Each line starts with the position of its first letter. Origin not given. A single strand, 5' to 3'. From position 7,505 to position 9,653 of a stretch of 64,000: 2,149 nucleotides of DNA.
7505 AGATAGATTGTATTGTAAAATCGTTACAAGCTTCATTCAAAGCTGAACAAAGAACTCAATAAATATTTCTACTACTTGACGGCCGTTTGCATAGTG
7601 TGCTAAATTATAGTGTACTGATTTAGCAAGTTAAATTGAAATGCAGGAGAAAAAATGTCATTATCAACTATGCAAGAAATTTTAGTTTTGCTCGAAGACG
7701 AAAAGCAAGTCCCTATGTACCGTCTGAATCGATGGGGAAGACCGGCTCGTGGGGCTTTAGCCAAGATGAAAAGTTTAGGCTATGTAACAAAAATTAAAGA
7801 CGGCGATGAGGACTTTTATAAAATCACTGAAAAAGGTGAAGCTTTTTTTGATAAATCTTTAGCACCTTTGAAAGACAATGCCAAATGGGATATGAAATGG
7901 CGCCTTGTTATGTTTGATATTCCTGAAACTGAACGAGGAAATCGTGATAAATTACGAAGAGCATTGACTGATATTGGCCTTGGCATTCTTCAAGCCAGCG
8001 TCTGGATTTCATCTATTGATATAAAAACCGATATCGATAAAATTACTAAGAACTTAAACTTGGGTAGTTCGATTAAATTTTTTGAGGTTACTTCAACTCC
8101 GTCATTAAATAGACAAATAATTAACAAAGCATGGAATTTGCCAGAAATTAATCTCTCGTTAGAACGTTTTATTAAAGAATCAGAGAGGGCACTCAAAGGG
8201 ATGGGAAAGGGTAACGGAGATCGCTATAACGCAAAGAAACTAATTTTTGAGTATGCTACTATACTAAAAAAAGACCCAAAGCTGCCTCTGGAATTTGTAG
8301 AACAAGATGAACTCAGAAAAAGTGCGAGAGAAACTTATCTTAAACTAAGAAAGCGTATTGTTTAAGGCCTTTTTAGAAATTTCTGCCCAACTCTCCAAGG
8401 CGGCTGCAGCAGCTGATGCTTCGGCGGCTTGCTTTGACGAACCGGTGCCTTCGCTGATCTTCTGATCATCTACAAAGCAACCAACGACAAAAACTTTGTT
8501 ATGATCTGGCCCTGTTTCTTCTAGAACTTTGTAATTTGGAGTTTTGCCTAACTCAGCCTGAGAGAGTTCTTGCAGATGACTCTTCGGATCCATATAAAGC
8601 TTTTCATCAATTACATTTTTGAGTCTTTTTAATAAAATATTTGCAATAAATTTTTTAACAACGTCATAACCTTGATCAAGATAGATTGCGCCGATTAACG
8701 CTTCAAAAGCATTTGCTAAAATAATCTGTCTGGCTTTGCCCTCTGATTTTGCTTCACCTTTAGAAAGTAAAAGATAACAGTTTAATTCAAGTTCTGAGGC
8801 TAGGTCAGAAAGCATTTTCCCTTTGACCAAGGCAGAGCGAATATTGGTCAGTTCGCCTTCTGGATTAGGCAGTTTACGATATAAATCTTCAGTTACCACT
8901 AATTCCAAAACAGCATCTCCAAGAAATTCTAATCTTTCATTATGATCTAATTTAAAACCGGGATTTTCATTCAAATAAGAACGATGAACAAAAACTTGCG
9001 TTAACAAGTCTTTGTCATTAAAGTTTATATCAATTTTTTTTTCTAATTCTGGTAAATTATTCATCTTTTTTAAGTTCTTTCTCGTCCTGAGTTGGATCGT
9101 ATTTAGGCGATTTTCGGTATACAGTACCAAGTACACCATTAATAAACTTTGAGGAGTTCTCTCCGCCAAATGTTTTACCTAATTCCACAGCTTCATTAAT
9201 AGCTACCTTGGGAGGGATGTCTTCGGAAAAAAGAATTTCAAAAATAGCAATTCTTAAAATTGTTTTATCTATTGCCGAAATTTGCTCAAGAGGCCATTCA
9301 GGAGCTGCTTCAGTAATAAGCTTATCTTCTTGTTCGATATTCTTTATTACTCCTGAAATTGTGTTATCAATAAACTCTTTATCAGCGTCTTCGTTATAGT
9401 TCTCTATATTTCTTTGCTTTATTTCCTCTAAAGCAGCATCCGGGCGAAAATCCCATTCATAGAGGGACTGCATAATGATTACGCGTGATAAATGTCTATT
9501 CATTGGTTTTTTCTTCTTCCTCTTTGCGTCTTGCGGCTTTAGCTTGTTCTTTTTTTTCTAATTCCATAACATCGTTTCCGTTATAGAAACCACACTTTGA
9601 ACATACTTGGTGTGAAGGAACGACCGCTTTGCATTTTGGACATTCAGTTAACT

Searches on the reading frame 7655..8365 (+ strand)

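Call 74: search_protein_families(library=pfam, proteins=[window:7655-8365:+], max_evalue=0.001)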
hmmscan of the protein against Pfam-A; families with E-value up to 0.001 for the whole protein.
window:7655-8365:+ (236 aa): 3 families
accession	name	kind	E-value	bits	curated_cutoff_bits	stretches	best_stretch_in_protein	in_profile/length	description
PF20803.2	PaaX_M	-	6.1e-23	81.2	24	1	76-148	2-74/83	PaaX protein central Cas2-like domain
PF09827.14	CRISPR_Cas2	-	0.00066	20.2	23.8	0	82-146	2-67/74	CRISPR associated protein Cas2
PF08223.16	PaaX_C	-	0.00097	19.9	22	0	160-235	1-81/91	PaaX-like protein C-terminal domain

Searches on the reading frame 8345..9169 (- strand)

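Call 74: search_protein_families(library=pfam, proteins=[window:8345-9169:-], max_evalue=0.001)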
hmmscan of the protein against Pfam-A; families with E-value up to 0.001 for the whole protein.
window:8345-9169:- (274 aa): 4 families
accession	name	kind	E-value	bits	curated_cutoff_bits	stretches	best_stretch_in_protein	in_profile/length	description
PF14622.11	Ribonucleas_3_3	-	3.2e-38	131.2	35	1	52-182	1-127/128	Ribonuclease-III-like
PF00636.31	Ribonuclease_3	-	2.3e-24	86.6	27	1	78-167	1-102/102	Ribonuclease III domain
PF00035.32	dsrm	-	2.6e-19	70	23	1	195-259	1-64/66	Double-stranded RNA binding motif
PF22935.1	RM44_endonuclase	-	3e-07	31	27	1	45-162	12-139/139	Large ribosomal subunit protein mL44, endonuclease domain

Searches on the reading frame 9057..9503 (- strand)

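Call 74: search_protein_families(library=pfam, proteins=[window:9057-9503:-], max_evalue=0.001)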
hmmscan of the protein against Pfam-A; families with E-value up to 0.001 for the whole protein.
window:9057-9503:- (148 aa): 1 family
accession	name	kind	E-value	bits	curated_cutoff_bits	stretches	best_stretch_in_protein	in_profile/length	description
PF01029.23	NusB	-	4.9e-36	124.5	23.1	1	6-130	3-133/133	NusB family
